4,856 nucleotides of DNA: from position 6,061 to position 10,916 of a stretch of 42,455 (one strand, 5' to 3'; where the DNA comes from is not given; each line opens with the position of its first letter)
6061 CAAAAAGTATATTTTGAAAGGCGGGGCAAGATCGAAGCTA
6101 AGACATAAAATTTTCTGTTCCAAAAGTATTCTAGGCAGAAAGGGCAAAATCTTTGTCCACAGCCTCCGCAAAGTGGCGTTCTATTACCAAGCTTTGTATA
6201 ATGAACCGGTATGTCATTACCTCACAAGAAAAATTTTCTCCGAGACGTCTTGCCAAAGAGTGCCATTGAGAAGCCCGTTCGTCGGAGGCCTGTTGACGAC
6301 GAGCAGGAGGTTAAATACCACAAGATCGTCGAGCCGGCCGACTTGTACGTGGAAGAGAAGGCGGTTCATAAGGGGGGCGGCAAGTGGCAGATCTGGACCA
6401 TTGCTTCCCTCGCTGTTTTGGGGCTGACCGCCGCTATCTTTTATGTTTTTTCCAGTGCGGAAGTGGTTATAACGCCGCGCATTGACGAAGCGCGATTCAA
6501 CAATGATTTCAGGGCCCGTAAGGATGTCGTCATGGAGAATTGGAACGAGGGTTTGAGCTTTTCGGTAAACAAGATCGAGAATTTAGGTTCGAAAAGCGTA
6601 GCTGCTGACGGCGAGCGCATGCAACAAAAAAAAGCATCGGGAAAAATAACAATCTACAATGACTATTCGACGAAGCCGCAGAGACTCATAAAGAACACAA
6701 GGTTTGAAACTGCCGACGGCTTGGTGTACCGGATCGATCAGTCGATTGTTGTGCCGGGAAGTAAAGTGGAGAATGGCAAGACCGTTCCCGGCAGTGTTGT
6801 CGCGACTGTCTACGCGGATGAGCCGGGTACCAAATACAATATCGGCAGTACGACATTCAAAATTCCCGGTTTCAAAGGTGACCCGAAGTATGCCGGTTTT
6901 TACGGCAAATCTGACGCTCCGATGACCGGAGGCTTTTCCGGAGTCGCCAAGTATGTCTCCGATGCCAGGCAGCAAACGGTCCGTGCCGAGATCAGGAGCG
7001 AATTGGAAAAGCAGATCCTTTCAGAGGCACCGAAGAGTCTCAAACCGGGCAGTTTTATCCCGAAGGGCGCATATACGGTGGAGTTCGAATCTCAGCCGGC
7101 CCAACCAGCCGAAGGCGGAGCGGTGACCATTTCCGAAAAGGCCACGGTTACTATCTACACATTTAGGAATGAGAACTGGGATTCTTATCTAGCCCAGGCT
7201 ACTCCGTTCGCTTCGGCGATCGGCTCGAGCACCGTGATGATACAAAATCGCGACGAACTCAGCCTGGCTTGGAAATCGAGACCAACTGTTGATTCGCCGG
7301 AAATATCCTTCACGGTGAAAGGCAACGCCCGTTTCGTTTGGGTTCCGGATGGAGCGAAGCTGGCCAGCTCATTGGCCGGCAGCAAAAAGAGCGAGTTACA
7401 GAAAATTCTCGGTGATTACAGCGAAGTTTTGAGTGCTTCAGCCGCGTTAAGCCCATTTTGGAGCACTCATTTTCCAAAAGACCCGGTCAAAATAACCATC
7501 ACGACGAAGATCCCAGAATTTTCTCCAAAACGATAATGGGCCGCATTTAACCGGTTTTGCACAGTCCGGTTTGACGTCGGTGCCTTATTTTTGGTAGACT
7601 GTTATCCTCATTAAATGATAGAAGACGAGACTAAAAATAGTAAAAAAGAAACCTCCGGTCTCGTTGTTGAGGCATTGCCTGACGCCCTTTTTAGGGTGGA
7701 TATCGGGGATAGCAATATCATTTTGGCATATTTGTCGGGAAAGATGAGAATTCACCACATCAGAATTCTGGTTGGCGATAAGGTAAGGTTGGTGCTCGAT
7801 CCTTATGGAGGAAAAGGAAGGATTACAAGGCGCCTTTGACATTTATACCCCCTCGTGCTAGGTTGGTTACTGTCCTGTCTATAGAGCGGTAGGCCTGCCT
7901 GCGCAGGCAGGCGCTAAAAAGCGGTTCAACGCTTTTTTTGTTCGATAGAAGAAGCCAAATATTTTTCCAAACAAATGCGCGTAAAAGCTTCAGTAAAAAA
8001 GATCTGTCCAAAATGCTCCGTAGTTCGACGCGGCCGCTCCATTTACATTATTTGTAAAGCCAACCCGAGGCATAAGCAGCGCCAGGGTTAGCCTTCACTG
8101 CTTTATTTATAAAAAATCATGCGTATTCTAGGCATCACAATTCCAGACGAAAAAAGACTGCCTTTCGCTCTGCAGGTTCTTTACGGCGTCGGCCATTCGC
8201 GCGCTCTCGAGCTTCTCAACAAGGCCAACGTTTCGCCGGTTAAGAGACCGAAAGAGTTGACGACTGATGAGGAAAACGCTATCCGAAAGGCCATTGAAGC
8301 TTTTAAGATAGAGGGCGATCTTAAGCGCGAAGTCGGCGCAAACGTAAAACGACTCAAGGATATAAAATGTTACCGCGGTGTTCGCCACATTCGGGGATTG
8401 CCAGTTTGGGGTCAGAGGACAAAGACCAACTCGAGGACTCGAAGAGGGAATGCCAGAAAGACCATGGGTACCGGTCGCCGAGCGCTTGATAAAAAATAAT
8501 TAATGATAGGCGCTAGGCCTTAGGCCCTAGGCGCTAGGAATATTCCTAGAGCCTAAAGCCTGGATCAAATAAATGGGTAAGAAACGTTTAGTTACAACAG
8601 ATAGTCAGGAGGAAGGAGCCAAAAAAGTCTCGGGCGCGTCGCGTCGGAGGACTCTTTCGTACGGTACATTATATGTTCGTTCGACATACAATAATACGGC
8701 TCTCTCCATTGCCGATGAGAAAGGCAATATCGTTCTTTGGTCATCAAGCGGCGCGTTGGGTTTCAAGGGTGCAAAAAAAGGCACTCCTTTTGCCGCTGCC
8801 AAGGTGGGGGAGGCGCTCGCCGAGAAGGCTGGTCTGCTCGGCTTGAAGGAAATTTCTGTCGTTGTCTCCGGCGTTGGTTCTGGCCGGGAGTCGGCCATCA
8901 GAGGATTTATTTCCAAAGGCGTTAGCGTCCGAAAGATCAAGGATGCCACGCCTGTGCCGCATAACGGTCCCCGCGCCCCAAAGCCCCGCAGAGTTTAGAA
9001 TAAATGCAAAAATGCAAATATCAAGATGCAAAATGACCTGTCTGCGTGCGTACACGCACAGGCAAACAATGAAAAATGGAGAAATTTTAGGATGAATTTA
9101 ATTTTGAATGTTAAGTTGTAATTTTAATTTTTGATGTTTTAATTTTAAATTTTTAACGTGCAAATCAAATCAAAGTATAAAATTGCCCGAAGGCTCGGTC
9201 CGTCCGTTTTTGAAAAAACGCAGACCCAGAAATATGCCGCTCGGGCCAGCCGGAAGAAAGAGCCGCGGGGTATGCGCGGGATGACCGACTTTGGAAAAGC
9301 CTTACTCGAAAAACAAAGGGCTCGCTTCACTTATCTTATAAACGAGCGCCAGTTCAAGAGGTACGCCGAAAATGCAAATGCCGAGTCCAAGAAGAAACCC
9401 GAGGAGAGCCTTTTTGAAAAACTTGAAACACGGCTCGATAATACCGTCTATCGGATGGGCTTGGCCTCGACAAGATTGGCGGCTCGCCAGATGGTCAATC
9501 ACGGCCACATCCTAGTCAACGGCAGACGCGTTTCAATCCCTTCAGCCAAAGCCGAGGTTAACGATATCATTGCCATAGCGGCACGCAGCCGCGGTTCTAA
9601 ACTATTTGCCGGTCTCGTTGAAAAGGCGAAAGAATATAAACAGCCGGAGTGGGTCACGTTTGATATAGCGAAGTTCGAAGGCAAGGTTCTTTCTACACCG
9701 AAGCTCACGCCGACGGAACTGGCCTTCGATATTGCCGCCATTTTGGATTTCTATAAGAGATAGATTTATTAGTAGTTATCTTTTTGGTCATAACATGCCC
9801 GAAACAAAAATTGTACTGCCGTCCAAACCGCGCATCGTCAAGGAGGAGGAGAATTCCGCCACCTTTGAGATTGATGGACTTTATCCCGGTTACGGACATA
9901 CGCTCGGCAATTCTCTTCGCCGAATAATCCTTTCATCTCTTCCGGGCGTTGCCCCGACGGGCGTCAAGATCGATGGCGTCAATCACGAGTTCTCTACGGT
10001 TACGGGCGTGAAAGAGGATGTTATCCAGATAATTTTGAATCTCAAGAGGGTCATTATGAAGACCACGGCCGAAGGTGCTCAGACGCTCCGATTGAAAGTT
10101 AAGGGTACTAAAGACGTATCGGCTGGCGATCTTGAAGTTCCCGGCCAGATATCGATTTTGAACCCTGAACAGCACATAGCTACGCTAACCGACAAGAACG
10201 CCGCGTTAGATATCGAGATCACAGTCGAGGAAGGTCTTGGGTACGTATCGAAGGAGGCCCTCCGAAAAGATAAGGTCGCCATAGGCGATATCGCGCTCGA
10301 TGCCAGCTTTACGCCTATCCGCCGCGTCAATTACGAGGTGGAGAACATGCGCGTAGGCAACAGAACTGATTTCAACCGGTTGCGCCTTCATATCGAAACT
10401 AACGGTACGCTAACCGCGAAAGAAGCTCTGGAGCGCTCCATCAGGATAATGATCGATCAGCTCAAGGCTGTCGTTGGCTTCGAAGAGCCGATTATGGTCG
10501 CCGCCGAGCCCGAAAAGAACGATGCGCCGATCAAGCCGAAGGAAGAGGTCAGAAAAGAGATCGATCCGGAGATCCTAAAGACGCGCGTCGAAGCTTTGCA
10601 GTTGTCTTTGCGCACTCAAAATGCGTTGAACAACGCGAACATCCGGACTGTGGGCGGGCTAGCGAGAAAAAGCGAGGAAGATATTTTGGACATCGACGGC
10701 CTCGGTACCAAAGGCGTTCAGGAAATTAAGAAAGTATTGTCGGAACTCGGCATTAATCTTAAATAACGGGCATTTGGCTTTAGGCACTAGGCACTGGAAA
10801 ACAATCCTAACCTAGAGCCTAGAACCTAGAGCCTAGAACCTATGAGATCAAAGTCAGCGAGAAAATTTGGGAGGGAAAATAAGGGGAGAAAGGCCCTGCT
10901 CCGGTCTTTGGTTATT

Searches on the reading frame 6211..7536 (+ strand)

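Call 10: search_protein_families(library=pfam, proteins=[window:6211-7536:+], max_evalue=0.001)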
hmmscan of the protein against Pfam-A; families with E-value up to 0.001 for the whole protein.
window:6211-7536:+ (441 aa): 1 family
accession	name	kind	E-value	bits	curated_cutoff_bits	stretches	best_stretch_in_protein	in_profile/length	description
PF21110.3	GlxA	-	8.6e-05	23.6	27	1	141-232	1-100/105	GlxA beta barrel domain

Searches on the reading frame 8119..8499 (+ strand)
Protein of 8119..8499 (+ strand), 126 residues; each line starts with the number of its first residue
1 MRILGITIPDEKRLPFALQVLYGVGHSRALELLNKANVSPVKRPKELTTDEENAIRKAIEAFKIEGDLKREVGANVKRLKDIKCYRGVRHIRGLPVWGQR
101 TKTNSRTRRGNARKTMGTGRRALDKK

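Call 11: search_protein_families(library=pfam, proteins=[window:8119-8499:+], max_evalue=0.001)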
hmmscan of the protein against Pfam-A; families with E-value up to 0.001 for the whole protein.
window:8119-8499:+ (126 aa): 1 family
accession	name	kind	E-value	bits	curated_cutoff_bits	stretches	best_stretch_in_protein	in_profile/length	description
PF00416.27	Ribosomal_S13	-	3.4e-29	102.3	31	1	2-107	1-128/128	Ribosomal protein S13/S18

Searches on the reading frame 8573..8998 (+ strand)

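Call 11: search_protein_families(library=pfam, proteins=[window:8573-8998:+], max_evalue=0.001)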
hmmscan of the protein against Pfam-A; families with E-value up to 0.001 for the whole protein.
window:8573-8998:+ (141 aa): 1 family
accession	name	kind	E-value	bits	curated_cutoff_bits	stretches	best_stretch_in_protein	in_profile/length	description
PF00411.24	Ribosomal_S11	-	8.1e-32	110.4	25.1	1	31-140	1-110/110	Ribosomal protein S11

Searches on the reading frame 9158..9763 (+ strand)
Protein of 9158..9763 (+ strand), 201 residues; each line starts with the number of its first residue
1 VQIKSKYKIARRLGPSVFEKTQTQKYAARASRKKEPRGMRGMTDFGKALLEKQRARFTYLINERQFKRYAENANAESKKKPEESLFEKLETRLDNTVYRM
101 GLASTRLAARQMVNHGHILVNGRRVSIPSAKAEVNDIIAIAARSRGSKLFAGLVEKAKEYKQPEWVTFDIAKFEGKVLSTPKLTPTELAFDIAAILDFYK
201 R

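Call 11: search_protein_families(library=pfam, proteins=[window:9158-9763:+], max_evalue=0.001)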
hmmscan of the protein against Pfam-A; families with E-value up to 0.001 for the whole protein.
window:9158-9763:+ (201 aa): 2 families
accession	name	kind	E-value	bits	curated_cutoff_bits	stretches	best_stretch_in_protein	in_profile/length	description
PF01479.30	S4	-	1.1e-17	63.9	22.8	1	92-138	2-48/48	S4 domain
PF00163.24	Ribosomal_S4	-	6.6e-10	40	23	1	4-90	4-95/95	Ribosomal protein S4/S9 N-terminal domain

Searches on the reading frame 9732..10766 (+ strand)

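Call 10: search_protein_families(library=pfam, proteins=[window:9732-10766:+], max_evalue=0.001)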
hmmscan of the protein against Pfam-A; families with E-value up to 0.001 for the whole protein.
window:9732-10766:+ (344 aa): 4 families
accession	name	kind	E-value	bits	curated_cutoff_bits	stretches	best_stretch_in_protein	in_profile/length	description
PF01000.31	RNA_pol_A_bac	-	4.9e-30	104.6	33.9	1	78-194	1-119/119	RNA polymerase Rpb3/RpoA insert domain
PF01193.29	RNA_pol_L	-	5.6e-22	77.7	24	1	52-244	5-74/74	RNA polymerase Rpb3/Rpb11 dimerisation domain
PF03118.21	RNA_pol_A_CTD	-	1.3e-16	60.5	23.8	1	278-338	7-67/67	Bacterial RNA polymerase, alpha chain C terminal domain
PF13656.11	RNA_pol_L_2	-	0.00014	21.9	27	0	53-77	8-31/75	RNA polymerase Rpb3/Rpb11 dimerisation domain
